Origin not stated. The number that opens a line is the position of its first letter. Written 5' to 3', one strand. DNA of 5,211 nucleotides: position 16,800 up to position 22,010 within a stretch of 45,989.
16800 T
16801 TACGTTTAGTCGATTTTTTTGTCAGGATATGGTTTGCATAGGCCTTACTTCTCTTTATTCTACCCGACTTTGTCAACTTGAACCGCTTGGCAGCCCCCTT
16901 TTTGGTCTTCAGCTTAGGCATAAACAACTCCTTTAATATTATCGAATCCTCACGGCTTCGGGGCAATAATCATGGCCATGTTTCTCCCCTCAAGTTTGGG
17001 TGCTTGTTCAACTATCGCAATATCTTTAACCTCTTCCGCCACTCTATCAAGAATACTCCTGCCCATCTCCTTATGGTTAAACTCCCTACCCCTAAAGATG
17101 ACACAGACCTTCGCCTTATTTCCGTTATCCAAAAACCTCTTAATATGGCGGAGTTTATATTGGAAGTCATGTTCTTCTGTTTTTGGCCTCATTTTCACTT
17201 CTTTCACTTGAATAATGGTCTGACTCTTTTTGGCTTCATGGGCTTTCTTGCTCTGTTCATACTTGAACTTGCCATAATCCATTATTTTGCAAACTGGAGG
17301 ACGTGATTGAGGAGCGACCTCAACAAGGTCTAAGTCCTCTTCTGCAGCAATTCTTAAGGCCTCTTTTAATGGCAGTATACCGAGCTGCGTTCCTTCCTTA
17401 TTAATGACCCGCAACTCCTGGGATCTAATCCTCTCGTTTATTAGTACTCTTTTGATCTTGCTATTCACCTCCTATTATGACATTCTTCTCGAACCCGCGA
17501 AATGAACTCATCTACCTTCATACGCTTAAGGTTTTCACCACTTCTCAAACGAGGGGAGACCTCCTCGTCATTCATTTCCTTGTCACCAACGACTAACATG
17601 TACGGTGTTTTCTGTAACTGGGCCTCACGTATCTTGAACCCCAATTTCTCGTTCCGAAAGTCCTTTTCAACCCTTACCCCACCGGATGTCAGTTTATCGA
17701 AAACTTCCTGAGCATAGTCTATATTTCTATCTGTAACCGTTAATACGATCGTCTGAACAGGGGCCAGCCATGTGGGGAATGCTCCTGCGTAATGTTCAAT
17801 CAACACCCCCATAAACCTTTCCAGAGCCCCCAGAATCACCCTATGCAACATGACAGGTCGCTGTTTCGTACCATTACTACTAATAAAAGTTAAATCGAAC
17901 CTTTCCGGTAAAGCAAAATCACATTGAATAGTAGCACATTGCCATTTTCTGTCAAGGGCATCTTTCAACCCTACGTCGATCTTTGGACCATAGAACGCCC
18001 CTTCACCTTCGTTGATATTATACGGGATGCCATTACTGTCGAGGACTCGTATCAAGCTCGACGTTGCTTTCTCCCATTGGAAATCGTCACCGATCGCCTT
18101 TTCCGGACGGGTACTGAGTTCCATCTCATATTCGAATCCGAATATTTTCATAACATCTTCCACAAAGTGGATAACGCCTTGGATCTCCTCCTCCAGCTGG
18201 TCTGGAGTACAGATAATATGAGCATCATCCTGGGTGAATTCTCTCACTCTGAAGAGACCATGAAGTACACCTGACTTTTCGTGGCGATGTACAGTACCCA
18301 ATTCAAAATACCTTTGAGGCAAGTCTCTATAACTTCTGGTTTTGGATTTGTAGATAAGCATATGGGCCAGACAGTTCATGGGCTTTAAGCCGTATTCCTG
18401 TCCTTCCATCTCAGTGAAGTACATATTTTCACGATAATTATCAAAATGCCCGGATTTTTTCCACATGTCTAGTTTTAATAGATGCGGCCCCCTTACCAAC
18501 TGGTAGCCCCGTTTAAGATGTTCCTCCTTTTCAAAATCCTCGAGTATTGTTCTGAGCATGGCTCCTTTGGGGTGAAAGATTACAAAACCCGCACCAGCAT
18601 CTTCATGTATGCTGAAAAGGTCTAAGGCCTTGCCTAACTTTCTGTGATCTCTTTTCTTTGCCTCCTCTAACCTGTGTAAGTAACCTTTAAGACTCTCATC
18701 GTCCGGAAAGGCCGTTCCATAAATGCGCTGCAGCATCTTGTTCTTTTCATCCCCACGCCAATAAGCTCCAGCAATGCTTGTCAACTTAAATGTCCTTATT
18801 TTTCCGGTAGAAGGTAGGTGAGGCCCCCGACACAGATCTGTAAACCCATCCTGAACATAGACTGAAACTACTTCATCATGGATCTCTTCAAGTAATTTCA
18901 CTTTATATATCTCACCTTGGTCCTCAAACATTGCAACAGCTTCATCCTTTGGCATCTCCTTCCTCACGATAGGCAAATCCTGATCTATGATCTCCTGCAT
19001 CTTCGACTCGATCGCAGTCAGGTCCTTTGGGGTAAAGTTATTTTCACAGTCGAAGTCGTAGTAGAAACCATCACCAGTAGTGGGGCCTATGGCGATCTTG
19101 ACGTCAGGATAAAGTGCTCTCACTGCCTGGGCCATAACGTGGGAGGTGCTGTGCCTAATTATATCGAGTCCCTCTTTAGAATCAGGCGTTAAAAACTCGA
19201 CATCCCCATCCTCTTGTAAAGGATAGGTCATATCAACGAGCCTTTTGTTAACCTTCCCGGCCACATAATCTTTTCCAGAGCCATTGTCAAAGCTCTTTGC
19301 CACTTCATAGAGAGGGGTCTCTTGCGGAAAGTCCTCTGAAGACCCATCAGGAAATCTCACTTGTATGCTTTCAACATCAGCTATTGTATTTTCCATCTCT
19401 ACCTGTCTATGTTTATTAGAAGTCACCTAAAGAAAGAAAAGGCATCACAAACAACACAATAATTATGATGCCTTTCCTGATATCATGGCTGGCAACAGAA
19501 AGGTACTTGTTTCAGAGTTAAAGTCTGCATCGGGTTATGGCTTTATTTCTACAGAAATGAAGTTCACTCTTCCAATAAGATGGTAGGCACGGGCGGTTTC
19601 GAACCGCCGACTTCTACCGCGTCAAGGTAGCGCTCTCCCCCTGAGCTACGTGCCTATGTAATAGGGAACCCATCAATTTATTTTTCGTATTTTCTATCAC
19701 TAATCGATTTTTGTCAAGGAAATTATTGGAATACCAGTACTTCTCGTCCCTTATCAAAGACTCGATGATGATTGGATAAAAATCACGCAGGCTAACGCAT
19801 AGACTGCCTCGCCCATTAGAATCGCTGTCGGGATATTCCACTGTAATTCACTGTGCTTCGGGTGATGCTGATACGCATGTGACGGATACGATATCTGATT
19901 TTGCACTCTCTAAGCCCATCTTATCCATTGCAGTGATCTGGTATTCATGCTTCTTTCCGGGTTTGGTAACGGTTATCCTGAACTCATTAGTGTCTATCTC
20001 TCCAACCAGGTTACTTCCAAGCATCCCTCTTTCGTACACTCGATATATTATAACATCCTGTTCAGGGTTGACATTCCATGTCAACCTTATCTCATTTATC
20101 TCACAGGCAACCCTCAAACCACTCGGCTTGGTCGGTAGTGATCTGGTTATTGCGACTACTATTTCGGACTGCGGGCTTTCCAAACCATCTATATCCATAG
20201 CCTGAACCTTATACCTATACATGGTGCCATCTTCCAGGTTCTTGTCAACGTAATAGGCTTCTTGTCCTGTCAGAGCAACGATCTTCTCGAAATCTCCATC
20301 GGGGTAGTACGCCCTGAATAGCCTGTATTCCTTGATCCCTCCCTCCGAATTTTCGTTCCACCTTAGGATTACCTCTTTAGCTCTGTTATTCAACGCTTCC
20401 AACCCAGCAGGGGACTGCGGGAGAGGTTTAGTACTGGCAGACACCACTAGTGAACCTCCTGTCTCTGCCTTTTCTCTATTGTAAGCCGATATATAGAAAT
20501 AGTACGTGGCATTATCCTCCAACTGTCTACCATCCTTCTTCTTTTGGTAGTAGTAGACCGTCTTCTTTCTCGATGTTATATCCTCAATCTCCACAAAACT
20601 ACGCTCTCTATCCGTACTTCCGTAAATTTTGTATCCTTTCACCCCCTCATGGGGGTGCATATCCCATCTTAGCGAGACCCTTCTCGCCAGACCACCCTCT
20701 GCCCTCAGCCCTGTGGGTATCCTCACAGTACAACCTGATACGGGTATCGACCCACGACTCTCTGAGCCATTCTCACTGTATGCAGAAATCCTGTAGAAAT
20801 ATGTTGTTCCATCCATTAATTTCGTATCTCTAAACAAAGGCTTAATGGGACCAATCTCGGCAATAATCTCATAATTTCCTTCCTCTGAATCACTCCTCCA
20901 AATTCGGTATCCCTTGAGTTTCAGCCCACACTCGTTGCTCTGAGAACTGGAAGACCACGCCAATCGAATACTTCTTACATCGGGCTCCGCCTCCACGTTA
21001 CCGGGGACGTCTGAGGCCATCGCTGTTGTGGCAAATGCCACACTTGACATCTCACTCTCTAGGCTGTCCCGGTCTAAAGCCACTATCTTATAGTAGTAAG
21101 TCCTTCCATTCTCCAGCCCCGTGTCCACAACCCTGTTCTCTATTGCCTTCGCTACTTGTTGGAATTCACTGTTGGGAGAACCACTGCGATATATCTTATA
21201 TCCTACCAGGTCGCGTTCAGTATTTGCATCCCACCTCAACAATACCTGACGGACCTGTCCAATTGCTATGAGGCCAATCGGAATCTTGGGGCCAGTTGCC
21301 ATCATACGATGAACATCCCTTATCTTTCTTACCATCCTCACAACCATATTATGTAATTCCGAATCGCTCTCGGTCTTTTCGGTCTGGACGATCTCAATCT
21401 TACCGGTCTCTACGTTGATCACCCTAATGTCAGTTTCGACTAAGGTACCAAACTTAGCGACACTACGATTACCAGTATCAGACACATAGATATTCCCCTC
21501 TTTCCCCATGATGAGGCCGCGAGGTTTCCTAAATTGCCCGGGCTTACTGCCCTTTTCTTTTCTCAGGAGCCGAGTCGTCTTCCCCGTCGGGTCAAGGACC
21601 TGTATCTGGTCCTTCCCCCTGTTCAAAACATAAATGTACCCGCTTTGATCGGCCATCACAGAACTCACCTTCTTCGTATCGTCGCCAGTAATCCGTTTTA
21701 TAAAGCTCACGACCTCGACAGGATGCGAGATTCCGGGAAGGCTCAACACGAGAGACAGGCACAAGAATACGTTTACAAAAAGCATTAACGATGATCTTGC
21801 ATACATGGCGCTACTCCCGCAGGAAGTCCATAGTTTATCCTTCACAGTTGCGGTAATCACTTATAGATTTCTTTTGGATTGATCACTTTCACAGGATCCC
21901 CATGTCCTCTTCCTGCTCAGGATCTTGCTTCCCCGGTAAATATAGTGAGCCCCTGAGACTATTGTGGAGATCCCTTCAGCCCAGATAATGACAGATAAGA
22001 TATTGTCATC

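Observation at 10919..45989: A 187-211 bp intergenic repeat family in seven copies, foldable into one long rod-like hairpin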

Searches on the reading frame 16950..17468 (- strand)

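Call 83: search_protein_families(library=pfam, proteins=[window:16950-17468:-], max_evalue=0.00001)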
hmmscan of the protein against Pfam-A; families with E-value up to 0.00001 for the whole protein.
window:16950-17468:- (172 aa): 2 families
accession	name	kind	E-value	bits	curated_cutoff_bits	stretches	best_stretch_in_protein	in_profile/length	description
PF00707.27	IF3_C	-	6.8e-37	125.7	34.8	1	86-171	1-86/86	Translation initiation factor IF-3, C-terminal domain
PF05198.21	IF3_N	-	8.7e-34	116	26.9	1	10-79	1-70/70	Translation initiation factor IF-3, N-terminal domain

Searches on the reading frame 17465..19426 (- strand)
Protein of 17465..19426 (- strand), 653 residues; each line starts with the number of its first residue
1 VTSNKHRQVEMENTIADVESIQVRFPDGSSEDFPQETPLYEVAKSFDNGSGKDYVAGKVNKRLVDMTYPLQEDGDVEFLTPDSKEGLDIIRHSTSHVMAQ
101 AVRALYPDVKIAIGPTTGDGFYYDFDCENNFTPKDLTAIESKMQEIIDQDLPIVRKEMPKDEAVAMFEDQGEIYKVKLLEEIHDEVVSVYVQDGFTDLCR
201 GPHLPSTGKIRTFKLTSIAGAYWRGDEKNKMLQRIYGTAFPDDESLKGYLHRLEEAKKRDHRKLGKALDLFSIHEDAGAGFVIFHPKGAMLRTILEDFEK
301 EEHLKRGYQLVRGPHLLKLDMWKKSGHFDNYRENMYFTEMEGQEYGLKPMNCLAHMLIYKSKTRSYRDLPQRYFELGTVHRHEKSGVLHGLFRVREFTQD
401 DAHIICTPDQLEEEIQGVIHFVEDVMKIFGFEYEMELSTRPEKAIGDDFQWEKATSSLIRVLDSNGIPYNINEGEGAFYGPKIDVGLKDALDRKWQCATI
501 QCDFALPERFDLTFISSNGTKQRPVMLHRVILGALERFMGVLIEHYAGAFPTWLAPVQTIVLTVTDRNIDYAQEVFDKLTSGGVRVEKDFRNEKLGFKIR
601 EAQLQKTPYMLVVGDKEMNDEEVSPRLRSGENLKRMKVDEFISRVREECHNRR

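Call 83: search_protein_families(library=pfam, proteins=[window:17465-19426:-], max_evalue=0.00001)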
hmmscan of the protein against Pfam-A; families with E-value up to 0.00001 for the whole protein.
window:17465-19426:- (653 aa): 4 families
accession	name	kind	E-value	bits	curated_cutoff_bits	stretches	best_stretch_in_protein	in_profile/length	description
PF00587.30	tRNA-synt_2b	-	1.3e-46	159.4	29.3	1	338-546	3-179/179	tRNA synthetase class II core domain (G, H, P, S and T)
PF03129.25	HGTP_anticodon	-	3.2e-20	72.5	21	1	559-647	2-93/94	Anticodon binding domain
PF07973.19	tRNA_SAD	-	1.2e-16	60.8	24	1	187-236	1-44/44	Threonyl and Alanyl tRNA synthetase second additional domain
PF02824.27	TGS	-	2.3e-06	28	22.2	1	21-80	1-60/60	TGS domain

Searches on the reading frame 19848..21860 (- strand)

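Call 9: search_protein_families(library=pfam, proteins=[window:19848-21860:-])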
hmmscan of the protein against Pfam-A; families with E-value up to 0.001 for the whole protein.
window:19848-21860:- (670 aa): 4 families
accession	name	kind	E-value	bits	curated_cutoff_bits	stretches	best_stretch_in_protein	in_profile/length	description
PF00041.27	fn3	-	1.2e-24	86.8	25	1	483-568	2-81/84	Fibronectin type III domain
PF25788.1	Ig_Rha78A_N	-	1.4e-07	32.1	27.4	0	536-568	65-97/105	Rha78A-like, N-terminal immunoglobulin domain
PF16656.11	Pur_ac_phosph_N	-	4.1e-06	27.7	30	0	237-273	56-87/93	Purple acid Phosphatase, N-terminal domain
PF01436.27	NHL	-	0.00062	20.1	20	0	110-137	1-28/28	NHL repeat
